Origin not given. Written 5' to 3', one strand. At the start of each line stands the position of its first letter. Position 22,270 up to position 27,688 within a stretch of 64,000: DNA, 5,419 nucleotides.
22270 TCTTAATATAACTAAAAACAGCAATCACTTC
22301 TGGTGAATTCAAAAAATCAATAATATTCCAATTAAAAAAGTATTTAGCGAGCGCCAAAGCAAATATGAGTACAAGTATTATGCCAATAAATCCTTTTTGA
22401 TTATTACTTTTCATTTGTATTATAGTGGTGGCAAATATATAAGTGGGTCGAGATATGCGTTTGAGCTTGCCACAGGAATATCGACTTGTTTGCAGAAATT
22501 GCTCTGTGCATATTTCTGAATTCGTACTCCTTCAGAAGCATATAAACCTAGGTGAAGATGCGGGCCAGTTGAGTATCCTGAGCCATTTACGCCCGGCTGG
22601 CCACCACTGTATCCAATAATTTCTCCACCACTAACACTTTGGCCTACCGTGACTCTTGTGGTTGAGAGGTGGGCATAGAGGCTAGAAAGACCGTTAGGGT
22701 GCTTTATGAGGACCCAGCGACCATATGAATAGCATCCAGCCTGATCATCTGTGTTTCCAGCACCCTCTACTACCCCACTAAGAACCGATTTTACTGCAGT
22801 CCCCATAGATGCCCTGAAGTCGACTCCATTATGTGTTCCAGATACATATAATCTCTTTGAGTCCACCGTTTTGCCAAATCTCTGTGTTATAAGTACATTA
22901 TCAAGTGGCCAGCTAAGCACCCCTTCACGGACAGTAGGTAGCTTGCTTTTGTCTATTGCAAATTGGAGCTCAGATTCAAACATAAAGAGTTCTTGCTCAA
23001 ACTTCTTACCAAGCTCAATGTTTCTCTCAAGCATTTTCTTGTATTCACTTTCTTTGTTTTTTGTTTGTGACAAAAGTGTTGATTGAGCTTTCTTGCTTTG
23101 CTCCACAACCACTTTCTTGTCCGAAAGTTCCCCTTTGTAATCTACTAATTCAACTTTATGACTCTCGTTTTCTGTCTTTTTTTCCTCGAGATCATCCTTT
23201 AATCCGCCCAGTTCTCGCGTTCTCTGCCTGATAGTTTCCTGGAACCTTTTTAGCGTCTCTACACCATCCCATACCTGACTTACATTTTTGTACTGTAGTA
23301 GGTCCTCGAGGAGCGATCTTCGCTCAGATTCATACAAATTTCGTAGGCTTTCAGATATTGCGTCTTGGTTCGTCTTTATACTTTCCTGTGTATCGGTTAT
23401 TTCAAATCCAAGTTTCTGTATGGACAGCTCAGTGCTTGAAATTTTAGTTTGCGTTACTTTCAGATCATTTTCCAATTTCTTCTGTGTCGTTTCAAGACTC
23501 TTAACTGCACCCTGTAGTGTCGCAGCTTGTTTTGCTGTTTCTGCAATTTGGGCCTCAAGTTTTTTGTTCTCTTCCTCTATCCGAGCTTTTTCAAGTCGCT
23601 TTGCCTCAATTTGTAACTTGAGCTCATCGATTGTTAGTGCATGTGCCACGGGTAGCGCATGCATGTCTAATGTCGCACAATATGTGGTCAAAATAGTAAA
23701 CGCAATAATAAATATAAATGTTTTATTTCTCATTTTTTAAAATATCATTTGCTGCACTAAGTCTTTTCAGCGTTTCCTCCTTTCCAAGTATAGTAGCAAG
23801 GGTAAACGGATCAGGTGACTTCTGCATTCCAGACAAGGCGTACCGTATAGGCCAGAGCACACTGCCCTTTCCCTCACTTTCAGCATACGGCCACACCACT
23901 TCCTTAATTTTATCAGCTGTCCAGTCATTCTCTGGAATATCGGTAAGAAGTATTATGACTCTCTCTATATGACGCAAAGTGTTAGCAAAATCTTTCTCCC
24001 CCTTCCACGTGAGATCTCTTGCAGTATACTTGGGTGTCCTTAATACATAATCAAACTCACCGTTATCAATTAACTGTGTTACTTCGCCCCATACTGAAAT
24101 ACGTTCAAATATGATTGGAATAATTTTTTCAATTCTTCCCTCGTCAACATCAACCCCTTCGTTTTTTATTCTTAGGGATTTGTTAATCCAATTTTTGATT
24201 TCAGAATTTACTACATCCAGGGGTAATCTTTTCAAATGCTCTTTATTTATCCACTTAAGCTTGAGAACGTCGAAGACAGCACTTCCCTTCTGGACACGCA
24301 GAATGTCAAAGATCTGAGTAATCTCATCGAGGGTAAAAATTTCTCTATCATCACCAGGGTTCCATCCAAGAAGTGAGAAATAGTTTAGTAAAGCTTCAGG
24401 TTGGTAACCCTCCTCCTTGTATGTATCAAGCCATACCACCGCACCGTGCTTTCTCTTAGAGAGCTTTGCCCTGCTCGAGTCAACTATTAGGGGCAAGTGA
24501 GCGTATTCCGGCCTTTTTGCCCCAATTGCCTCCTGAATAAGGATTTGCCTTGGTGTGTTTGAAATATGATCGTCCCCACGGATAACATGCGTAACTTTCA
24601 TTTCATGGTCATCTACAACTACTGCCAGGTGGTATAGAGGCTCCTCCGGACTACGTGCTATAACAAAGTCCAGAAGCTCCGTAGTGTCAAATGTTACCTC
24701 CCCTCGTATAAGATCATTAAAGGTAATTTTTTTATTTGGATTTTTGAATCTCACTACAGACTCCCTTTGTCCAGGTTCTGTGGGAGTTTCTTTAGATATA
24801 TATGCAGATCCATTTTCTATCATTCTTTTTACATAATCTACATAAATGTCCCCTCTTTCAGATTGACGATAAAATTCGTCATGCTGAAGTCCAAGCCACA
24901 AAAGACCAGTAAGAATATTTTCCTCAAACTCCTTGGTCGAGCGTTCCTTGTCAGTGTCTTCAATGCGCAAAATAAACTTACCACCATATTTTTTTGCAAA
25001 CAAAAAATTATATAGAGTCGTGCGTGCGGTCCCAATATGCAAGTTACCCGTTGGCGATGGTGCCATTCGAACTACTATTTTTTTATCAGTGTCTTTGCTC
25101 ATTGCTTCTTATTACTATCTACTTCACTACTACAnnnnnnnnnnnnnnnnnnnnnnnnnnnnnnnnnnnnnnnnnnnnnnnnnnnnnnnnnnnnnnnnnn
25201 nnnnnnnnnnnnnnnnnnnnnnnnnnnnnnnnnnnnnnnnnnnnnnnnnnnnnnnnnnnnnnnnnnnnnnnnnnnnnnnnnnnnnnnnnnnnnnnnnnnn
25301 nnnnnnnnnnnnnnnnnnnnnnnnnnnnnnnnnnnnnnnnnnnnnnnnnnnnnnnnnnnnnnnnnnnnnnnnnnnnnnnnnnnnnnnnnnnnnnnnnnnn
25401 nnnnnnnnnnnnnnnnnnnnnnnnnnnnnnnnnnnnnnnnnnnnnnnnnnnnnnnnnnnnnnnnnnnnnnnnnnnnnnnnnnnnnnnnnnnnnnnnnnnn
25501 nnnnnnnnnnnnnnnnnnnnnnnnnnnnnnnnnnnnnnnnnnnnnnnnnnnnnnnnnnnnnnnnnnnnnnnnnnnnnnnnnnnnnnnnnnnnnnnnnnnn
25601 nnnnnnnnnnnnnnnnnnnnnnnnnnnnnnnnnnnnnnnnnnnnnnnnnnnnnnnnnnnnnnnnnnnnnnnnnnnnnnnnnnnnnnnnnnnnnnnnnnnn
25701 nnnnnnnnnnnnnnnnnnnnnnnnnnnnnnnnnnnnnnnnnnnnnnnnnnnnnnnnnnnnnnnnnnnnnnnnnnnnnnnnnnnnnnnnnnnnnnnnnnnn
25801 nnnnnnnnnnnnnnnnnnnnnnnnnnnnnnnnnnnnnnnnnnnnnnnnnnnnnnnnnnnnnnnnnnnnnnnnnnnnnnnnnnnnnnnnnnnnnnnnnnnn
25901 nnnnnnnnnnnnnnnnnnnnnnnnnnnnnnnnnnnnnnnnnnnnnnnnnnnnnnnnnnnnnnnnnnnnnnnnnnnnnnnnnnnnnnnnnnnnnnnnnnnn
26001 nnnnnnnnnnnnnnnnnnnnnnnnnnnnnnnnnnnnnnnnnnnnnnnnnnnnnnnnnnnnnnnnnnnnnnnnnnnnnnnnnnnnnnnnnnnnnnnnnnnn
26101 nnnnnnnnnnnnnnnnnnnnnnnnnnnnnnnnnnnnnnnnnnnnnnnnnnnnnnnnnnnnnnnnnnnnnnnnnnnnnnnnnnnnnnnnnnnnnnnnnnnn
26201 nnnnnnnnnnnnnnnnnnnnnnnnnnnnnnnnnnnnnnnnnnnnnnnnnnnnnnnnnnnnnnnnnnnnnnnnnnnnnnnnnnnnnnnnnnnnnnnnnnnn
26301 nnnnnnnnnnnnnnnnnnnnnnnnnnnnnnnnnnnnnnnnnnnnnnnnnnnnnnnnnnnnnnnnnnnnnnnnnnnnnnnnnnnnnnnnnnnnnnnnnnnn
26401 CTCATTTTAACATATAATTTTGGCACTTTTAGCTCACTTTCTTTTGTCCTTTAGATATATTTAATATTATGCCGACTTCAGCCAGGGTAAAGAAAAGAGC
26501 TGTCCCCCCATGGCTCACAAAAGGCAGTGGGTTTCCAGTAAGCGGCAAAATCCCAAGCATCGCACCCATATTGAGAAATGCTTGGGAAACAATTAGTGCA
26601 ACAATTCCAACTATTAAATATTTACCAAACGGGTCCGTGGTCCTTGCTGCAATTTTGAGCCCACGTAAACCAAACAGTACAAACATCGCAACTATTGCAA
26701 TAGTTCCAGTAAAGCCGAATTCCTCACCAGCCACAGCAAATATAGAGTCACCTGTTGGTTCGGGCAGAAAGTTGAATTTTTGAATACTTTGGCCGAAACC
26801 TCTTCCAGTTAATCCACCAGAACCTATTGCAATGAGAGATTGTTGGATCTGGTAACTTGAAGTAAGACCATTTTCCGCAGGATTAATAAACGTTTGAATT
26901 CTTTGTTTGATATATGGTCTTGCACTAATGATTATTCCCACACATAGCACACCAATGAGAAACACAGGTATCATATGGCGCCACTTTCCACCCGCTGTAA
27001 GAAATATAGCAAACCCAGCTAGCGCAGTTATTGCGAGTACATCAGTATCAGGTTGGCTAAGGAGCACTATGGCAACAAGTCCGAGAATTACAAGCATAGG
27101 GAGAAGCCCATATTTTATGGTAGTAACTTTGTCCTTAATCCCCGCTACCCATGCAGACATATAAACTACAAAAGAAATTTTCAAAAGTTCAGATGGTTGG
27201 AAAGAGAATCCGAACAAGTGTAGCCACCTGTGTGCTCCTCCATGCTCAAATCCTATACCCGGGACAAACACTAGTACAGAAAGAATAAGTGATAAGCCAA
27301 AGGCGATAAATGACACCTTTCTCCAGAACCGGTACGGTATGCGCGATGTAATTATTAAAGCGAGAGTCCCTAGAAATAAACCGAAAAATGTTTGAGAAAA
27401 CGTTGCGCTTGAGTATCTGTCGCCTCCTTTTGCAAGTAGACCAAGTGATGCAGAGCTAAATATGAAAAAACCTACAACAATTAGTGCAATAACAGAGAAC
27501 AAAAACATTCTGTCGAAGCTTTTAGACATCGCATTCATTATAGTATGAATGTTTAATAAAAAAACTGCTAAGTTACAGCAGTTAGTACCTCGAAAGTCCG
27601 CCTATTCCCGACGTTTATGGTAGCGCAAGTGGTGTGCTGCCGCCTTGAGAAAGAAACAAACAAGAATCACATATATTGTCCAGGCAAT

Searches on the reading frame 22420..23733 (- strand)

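Call 44: search_protein_families(library=pfam, proteins=[window:22420-23733:-], max_evalue=0.001)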
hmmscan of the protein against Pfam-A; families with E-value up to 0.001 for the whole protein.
window:22420-23733:- (437 aa): 1 family
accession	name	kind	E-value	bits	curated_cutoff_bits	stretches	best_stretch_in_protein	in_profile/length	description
PF01551.29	Peptidase_M23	-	1.4e-22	80.1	28.7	1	300-399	2-89/96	Peptidase family M23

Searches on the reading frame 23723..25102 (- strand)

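Call 44: search_protein_families(library=pfam, proteins=[window:23723-25102:-], max_evalue=0.001)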
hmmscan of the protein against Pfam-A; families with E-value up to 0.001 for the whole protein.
window:23723-25102:- (459 aa): 2 families
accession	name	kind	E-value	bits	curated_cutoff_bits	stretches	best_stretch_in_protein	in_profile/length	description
PF00749.27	tRNA-synt_1c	-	1.2e-89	300.7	23.4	2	113-284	142-314/314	tRNA synthetases class I (E and Q), catalytic domain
PF19269.4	Anticodon_2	-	1.7e-18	67.8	23.6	1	319-451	11-140/141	Anticodon binding domain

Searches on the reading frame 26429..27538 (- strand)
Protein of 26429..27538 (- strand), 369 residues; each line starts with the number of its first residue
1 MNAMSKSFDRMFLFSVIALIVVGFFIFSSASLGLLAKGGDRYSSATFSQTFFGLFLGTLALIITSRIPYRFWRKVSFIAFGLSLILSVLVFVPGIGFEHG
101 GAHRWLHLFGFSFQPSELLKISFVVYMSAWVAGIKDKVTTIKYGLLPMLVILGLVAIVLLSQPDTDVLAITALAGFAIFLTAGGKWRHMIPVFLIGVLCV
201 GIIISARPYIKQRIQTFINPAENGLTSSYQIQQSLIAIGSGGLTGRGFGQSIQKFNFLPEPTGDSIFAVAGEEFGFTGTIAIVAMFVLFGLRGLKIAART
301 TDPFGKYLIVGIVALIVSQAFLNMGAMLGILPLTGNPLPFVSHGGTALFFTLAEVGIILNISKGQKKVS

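Call 44: search_protein_families(library=pfam, proteins=[window:26429-27538:-], max_evalue=0.001)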
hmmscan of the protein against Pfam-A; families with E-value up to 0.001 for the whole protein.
window:26429-27538:- (369 aa): 1 family
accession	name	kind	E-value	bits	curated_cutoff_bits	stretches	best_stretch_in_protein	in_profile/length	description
PF01098.24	FTSW_RODA_SPOVE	-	1.9e-87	294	26.4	1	12-366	4-355/356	Cell cycle protein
